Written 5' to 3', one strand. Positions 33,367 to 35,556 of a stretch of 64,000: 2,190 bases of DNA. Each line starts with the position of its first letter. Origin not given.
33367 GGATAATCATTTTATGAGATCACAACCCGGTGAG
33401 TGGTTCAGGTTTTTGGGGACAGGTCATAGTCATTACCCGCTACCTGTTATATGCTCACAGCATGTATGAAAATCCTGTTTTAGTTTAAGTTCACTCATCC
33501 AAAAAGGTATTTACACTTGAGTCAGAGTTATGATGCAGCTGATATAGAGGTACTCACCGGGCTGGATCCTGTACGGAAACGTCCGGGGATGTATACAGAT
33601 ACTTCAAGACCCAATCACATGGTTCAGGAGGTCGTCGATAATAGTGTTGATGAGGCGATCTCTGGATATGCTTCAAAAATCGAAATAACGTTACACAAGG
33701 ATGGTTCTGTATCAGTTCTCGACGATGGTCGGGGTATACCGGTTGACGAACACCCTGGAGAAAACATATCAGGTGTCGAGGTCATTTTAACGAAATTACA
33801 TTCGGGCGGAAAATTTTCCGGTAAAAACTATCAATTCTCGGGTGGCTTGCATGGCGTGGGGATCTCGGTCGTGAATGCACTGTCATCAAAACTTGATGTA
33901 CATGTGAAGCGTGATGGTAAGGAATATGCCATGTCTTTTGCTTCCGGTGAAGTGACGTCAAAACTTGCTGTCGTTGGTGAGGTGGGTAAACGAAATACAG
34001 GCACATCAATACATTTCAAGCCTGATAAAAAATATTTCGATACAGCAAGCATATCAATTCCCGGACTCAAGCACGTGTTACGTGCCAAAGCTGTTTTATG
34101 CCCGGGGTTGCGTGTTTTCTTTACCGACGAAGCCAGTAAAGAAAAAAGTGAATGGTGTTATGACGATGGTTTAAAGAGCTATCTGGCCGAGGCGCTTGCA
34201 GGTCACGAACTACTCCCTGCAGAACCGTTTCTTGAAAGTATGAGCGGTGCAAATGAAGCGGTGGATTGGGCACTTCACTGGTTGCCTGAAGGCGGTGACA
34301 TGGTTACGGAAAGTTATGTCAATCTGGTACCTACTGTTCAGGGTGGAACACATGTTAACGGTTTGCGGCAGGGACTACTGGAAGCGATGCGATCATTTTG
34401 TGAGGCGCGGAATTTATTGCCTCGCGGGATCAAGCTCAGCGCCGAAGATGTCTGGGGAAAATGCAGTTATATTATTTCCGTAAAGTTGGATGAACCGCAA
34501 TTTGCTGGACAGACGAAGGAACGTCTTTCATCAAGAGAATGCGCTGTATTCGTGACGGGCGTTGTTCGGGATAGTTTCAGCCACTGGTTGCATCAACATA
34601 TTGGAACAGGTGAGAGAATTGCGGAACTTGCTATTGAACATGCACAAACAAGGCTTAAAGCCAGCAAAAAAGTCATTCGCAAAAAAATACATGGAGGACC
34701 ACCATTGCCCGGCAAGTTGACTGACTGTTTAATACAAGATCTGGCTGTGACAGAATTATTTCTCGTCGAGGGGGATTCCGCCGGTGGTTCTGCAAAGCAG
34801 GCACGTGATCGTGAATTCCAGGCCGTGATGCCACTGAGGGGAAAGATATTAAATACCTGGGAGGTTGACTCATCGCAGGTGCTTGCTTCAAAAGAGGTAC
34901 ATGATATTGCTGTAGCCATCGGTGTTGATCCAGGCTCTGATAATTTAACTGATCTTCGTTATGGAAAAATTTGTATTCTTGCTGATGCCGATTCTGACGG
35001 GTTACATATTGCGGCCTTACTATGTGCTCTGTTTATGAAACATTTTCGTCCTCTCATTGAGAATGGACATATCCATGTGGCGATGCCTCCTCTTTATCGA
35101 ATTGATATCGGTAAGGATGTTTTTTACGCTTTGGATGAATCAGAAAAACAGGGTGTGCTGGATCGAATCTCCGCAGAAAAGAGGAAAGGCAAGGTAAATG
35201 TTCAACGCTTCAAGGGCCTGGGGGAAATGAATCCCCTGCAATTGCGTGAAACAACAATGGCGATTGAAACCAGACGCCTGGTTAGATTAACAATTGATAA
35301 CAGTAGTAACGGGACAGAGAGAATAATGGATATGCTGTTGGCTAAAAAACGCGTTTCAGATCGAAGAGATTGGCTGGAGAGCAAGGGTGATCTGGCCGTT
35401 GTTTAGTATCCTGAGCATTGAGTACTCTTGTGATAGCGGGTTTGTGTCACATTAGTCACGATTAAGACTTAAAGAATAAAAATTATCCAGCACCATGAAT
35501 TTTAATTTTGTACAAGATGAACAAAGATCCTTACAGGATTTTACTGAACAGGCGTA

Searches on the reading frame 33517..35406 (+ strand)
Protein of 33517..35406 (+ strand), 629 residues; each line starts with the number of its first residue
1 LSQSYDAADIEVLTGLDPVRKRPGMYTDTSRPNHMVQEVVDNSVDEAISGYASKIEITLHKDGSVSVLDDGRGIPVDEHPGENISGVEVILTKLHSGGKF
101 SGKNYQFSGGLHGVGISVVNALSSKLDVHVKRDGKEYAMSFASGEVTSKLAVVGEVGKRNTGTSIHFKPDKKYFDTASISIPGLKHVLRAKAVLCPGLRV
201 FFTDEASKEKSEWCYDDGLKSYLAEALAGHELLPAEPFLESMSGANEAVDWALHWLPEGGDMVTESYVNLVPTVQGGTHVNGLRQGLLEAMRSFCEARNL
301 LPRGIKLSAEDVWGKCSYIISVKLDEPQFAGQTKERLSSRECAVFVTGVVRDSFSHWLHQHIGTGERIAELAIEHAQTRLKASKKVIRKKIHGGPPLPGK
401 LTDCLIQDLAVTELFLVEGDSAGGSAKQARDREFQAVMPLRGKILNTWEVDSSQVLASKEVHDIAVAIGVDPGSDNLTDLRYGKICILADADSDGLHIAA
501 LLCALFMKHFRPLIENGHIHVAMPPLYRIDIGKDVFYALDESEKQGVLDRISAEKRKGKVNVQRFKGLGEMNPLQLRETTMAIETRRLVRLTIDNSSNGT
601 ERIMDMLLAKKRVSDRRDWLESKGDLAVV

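Call 20: search_protein_families(library=ncbifam, proteins=[window:33517-35406:+])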
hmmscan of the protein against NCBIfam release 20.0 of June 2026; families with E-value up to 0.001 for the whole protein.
window:33517-35406:+ (629 aa): 5 families
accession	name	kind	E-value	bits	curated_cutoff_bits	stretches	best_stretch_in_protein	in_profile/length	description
TIGR01055.1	parE_Gneg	equivalog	1.3e-299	995.1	723.35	1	3-626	2-624/625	DNA topoisomerase IV subunit B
NF004189.0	PRK05644.1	subfamily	3.9e-191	636.7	740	1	2-623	7-632/641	DNA gyrase subunit B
NF011501.0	PRK14939.1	subfamily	1.5e-182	609.1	796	2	2-548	7-560/803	DNA gyrase subunit B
TIGR01059.1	gyrB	equivalog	1.2e-180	602.2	882.4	1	5-623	1-630/639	DNA topoisomerase (ATP-hydrolyzing) subunit B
TIGR01058.1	parE_Gpos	equivalog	8e-157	523.3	899.95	1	1-625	1-628/637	DNA topoisomerase IV subunit B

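Call 56: find_homologous_proteins(query=window:33517-35406:+, max_evalue=1e-100)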
Query window:33517-35406:+ (629 aa): 8000 proteins with E <= 1e-100 among 8000 candidates; the best 120 are listed.
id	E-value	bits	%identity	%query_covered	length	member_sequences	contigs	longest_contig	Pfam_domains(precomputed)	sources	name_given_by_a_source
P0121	0.0e+0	1425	100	100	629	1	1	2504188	PF00986.27,PF02518.32,PF01751.29,PF00204.32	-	-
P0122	0.0e+0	1313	91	100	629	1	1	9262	PF00986.27,PF02518.32,PF01751.29,PF00204.32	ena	-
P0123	0.0e+0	1309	91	100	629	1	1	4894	PF00986.27,PF02518.32,PF01751.29,PF00204.32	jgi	jgi:topoisomerase-4 subunit B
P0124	0.0e+0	1308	91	100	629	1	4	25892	PF00986.27,PF02518.32,PF01751.29,PF00204.32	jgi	jgi:topoisomerase IV subunit B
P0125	0.0e+0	1299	91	100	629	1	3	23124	PF00986.27,PF02518.32,PF01751.29,PF00204.32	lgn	-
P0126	0.0e+0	1292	90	100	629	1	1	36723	PF00986.27,PF02518.32,PF01751.29,PF00204.32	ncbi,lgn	ncbi:MAG: topoisomerase-4 subunit B [Gammaproteobacteria bacterium]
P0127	0.0e+0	1291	90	100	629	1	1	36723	PF00986.27,PF02518.32,PF01751.29,PF00204.32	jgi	jgi:topoisomerase-4 subunit B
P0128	0.0e+0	1289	90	100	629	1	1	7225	PF00986.27,PF02518.32,PF01751.29,PF00204.32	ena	-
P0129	0.0e+0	1285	90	100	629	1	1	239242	PF00986.27,PF02518.32,PF01751.29,PF00204.32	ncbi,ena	-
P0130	0.0e+0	1268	87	100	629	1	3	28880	PF00986.27,PF02518.32,PF01751.29,PF00204.32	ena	-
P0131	0.0e+0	1264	86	100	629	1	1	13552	PF00986.27,PF02518.32,PF01751.29,PF00204.32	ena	-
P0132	0.0e+0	1264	86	100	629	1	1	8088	PF00986.27,PF02518.32,PF01751.29,PF00204.32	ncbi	-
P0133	0.0e+0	1254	86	100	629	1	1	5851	PF00986.27,PF02518.32,PF01751.29,PF00204.32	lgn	-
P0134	0.0e+0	1252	86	100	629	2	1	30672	PF00986.27,PF02518.32,PF01751.29,PF00204.32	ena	-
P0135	0.0e+0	1214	84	100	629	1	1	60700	PF00986.27,PF02518.32,PF01751.29,PF00204.32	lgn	-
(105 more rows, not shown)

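Call 57: find_encoding_contigs(protein=P0121, flank=2000, max_places=3)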
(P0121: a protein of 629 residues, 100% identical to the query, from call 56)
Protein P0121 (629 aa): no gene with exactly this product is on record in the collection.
